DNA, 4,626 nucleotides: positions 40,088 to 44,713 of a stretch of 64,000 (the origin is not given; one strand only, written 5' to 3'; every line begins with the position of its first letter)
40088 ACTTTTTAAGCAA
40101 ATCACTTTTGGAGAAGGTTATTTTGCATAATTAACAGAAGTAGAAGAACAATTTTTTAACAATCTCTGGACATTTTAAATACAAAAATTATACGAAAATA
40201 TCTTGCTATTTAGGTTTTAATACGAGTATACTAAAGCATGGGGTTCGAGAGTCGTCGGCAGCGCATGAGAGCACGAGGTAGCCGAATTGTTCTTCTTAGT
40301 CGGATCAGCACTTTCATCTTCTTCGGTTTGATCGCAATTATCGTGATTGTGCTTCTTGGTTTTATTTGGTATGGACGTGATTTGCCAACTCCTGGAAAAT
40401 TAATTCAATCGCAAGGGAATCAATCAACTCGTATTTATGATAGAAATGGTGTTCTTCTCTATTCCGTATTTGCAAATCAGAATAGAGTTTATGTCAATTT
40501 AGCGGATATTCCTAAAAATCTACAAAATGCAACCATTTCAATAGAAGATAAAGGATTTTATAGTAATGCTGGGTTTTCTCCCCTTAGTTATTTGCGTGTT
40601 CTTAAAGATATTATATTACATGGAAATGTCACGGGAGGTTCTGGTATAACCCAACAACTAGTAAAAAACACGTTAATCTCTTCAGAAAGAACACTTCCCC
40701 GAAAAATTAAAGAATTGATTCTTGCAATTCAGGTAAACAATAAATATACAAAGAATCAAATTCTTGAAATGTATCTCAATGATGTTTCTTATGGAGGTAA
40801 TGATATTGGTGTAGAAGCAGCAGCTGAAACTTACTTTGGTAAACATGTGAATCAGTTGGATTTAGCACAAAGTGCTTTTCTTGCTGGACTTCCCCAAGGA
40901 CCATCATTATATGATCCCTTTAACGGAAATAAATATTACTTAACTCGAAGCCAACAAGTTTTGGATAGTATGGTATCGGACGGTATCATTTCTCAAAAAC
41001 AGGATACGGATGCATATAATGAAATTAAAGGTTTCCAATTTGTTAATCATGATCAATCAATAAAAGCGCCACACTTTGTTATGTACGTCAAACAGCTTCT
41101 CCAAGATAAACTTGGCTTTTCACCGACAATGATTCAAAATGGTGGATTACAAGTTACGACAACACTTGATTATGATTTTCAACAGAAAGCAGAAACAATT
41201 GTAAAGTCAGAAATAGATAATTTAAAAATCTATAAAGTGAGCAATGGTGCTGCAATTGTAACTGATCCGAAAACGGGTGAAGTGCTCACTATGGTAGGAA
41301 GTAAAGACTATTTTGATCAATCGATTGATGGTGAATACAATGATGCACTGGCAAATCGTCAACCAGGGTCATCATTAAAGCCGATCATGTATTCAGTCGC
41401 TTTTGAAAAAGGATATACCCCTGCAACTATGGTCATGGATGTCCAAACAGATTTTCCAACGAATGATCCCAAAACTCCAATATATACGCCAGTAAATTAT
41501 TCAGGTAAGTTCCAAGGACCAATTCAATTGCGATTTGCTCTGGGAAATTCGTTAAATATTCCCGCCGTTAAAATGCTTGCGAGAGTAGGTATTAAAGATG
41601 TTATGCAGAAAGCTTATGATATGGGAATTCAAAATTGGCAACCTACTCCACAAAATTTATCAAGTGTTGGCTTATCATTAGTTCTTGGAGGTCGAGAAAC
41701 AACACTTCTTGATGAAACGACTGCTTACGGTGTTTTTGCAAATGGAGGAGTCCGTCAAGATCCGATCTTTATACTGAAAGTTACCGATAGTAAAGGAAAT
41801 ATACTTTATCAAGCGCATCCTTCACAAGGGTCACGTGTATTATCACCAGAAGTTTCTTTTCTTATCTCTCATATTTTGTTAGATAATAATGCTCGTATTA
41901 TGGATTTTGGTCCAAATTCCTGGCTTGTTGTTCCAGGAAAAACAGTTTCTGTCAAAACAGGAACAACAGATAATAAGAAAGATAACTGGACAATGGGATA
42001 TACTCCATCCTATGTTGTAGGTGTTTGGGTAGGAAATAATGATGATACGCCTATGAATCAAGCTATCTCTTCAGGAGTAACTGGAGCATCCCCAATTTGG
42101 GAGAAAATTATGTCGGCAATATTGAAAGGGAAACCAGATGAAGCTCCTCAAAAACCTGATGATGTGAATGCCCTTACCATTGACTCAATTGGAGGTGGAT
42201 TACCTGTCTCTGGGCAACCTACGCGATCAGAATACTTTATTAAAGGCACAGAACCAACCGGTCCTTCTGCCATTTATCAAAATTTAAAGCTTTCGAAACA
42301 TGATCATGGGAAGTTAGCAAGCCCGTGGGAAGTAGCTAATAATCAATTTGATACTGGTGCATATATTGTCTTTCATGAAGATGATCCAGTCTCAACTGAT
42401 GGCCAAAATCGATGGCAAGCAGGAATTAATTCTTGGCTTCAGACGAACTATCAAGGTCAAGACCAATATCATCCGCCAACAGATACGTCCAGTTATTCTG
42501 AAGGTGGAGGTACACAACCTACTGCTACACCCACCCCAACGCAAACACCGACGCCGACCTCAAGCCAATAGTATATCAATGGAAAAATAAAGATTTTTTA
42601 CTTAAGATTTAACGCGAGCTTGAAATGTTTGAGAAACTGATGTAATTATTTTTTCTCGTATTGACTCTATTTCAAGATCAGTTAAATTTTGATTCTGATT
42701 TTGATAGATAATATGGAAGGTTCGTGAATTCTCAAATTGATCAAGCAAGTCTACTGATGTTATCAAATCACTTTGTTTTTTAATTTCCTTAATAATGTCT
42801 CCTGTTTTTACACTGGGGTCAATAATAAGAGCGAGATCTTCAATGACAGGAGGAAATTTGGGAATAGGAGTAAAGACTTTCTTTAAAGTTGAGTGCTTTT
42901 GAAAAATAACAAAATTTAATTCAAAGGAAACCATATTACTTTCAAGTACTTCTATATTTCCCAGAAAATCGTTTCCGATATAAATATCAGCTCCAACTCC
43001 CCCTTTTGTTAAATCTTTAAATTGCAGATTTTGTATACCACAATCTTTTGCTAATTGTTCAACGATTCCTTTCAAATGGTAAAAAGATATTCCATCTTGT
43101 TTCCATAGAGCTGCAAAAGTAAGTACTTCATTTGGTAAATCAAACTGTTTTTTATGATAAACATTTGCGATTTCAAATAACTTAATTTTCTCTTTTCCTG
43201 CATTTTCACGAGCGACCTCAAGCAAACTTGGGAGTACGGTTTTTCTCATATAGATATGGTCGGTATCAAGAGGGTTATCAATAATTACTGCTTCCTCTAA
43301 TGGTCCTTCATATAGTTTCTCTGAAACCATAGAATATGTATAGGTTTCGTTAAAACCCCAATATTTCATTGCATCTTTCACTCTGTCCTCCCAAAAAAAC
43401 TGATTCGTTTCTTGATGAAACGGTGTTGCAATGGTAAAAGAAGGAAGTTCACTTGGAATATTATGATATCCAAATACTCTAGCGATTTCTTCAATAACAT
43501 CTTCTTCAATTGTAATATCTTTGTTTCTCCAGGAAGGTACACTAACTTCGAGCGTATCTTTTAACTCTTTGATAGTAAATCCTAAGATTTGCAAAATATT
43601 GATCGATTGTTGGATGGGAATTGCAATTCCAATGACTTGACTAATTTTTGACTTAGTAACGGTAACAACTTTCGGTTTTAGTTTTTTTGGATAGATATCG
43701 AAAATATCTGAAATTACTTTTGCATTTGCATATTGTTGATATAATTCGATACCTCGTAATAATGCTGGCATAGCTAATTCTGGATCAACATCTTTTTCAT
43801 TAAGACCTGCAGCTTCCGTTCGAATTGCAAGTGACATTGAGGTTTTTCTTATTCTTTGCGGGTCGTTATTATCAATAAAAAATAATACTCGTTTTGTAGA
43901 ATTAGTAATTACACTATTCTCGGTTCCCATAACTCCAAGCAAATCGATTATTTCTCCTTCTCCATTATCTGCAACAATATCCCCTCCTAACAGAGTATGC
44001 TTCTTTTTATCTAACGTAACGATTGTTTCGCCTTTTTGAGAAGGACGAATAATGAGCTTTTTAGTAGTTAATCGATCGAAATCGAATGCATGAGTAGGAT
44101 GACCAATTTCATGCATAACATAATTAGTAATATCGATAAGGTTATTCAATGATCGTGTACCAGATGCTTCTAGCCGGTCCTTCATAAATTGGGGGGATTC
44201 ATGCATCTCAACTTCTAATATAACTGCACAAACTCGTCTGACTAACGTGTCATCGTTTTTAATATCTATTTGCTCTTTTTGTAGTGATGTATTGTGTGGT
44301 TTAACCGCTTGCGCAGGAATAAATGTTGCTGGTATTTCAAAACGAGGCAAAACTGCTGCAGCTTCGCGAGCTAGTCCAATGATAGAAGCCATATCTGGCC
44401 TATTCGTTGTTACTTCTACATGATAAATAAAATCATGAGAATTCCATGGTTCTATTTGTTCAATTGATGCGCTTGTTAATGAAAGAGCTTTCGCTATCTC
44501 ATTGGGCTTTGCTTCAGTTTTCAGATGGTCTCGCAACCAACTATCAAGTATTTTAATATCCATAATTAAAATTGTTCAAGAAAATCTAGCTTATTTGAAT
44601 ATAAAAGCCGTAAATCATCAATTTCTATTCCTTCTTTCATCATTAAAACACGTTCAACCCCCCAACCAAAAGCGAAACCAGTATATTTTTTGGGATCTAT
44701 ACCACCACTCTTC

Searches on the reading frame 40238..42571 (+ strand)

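Call 88: search_protein_families(library=pfam, proteins=[window:40238-42571:+], max_evalue=0.00001)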
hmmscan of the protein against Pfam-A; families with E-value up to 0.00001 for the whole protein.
window:40238-42571:+ (777 aa): 2 families
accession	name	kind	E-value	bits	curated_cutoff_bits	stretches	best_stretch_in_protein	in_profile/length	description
PF00912.28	Transgly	-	2.9e-55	186.9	27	1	77-245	8-177/178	Transglycosylase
PF00905.27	Transpeptidase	-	4.2e-23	82.4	22.1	1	337-608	1-283/299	Penicillin binding protein transpeptidase domain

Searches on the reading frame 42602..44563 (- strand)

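Call 88: search_protein_families(library=pfam, proteins=[window:42602-44563:-], max_evalue=0.00001)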
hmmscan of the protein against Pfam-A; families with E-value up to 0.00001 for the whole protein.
window:42602-44563:- (653 aa): 4 families
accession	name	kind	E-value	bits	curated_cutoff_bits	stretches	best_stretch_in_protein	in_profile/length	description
PF03483.22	B3_4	-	1.9e-46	158.3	29.3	1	111-279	6-173/174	B3/4 domain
PF17759.6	tRNA_synthFbeta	-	2.3e-28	99.5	22.4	1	369-519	1-168/214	Phenylalanyl tRNA synthetase beta chain CLM domain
PF03484.21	B5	-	1.4e-20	73.7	28.6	1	300-366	1-67/67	tRNA synthetase B5 domain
PF03147.19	FDX-ACB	-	5.5e-16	59.2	31.1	1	568-651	1-93/94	Ferredoxin-fold anticodon binding domain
